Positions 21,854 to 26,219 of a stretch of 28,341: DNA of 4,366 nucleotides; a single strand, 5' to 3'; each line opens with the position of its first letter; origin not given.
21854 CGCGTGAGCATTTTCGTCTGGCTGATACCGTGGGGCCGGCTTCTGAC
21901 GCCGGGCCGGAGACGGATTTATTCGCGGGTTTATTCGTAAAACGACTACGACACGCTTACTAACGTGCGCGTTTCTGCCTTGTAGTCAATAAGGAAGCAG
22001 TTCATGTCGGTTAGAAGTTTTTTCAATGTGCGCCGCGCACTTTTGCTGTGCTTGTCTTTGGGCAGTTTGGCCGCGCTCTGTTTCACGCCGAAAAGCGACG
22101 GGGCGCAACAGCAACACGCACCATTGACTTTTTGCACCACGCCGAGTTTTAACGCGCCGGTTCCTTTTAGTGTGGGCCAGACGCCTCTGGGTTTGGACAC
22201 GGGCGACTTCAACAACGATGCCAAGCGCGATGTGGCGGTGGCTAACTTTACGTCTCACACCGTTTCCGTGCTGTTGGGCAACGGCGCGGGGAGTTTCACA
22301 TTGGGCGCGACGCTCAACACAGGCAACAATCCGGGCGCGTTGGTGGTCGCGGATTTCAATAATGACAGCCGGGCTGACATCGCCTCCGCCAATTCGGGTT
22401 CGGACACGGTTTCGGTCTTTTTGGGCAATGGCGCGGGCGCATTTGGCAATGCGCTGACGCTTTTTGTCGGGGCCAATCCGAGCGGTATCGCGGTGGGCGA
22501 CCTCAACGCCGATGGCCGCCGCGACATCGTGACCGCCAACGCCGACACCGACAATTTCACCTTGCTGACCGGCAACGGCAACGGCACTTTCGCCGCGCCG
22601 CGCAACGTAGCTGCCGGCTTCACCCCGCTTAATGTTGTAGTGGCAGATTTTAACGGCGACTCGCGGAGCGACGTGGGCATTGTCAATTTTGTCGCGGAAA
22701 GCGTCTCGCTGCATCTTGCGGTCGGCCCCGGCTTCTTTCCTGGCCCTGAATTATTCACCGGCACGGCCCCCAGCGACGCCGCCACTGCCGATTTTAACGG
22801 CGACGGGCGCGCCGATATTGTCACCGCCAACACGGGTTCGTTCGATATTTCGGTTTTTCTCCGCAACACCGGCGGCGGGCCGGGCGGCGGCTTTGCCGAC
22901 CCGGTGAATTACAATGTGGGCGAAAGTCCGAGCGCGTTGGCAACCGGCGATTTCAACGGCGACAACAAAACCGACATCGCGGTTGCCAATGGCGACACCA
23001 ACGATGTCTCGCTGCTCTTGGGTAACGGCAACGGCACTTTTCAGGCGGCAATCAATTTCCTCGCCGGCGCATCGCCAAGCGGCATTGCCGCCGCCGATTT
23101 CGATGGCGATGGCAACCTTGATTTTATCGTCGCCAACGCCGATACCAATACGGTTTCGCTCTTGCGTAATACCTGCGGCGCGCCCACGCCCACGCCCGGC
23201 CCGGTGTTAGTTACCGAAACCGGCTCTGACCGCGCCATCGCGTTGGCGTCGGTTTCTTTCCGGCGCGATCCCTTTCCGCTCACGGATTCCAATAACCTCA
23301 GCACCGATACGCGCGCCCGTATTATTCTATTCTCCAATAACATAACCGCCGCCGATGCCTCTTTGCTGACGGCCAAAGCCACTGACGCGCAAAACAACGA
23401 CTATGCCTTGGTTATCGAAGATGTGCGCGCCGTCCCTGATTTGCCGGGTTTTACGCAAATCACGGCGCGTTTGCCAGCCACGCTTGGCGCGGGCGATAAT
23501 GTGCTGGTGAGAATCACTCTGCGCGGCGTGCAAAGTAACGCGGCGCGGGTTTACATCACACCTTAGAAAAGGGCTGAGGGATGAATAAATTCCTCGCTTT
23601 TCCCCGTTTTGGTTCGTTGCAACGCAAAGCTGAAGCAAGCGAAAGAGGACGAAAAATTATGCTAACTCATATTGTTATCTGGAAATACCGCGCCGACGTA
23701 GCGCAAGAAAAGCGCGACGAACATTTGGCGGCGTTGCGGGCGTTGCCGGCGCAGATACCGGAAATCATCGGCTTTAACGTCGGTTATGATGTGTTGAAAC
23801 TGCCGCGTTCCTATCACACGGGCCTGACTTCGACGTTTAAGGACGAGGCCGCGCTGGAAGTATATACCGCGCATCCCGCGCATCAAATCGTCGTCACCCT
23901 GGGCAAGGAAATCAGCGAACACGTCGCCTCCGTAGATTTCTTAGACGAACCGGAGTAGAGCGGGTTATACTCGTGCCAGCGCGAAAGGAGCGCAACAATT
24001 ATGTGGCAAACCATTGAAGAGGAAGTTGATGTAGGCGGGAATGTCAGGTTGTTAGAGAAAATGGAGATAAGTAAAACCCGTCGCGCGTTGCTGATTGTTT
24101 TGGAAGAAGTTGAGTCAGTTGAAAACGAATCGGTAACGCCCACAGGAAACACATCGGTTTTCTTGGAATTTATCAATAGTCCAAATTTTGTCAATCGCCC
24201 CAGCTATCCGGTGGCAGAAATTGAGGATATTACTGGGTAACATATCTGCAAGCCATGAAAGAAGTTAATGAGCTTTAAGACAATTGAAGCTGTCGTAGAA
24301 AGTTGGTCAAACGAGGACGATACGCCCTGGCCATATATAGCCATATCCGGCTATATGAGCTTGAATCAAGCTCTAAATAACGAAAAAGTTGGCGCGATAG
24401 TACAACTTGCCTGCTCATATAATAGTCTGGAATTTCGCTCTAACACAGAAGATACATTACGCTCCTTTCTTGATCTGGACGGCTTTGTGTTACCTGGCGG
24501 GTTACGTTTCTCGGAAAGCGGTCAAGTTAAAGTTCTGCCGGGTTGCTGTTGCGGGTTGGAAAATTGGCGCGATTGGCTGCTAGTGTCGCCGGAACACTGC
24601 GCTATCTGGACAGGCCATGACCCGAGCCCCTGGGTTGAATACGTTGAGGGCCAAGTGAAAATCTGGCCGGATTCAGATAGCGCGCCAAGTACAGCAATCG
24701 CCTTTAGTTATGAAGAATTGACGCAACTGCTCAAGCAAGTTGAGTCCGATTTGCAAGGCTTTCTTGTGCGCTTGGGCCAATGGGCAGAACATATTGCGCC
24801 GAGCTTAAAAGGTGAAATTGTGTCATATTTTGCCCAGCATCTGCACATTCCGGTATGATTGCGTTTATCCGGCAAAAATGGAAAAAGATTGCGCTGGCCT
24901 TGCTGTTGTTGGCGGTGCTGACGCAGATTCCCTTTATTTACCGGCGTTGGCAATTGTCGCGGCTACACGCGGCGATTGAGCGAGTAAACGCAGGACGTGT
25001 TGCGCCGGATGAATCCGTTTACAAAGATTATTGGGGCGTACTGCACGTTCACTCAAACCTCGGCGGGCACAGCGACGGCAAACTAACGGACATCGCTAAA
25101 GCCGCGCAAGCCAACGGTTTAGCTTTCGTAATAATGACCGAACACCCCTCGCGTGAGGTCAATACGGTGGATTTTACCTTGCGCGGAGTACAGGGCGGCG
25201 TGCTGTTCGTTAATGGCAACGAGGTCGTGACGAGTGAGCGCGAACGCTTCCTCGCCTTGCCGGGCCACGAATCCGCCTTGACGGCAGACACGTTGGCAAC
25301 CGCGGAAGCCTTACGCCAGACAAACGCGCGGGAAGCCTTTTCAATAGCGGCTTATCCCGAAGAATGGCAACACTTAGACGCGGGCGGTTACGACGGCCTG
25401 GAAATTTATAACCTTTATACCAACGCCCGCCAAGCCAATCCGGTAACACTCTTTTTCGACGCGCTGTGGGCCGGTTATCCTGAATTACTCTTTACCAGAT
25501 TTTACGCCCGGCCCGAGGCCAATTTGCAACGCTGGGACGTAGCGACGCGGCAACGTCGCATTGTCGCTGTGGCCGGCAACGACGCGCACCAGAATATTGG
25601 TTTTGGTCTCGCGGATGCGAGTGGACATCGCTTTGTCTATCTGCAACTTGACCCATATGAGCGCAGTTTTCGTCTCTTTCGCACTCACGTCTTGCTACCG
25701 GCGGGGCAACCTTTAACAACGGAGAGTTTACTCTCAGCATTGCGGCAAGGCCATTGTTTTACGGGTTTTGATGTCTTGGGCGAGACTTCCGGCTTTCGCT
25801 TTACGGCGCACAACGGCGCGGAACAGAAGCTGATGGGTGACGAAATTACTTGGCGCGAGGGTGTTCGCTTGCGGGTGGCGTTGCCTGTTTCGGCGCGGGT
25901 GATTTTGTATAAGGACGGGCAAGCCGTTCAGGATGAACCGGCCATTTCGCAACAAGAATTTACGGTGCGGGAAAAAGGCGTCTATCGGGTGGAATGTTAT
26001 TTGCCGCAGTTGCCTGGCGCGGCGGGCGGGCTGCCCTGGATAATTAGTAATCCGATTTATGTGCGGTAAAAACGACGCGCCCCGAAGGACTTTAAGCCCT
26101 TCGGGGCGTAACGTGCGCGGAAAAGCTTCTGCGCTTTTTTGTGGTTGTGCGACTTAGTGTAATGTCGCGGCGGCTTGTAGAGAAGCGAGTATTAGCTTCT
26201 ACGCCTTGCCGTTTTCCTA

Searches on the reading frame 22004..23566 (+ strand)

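Call 3: search_protein_families(library=pfam, proteins=[window:22004-23566:+], max_evalue=0.01)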
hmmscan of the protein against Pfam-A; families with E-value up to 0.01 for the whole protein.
window:22004-23566:+ (520 aa): 3 families
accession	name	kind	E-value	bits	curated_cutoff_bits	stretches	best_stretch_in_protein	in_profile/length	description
PF13517.12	FG-GAP_3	-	1.2e-49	167.1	26.9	6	316-376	1-61/61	FG-GAP-like repeat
PF01839.29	FG-GAP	-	1.6e-26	92.1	22.1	5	309-334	2-33/37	FG-GAP repeat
PF12256.14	TcdB_toxin_midN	-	0.0051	16.6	24.8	0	258-278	27-49/181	Insecticide toxin TcdB middle/N-terminal region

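Call 7: search_protein_families(library=ncbifam, proteins=[window:22004-23566:+], max_evalue=0.001)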
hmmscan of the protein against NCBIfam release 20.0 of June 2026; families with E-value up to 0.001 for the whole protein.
window:22004-23566:+ (520 aa): 2 families
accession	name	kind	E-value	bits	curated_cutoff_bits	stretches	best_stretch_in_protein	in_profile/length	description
NF047539.1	XAC2610_fam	domain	3.9e-05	24.1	35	0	314-333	3-22/89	XAC2610-related protein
NF052323.1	T9SSA_dep_M6i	equivalog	6.5e-05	21.1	600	0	158-237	785-863/1043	T9SS-dependent M6-like inactivated metalloprotease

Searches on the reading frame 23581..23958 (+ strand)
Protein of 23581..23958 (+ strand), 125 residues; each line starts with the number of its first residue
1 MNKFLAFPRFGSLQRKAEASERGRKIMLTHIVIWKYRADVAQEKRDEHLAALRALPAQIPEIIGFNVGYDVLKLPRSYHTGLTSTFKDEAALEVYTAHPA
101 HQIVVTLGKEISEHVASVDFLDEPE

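Call 4: search_protein_families(library=pfam, proteins=[window:23581-23958:+], max_evalue=0.01)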
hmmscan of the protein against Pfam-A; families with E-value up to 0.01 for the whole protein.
window:23581-23958:+ (125 aa): 1 family
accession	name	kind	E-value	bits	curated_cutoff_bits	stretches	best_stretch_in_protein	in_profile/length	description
PF07876.18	Dabb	-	1.7e-20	73.9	25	1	28-120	1-94/96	Stress responsive A/B Barrel Domain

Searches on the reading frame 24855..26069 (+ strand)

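Call 4: search_protein_families(library=pfam, proteins=[window:24855-26069:+], max_evalue=0.01)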
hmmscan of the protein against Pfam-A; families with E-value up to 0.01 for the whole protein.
window:24855-26069:+ (404 aa): 1 family
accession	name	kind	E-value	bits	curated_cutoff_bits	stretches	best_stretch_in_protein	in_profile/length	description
PF02811.25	PHP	-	0.00041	21.2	26.4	1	63-117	2-56/164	PHP domain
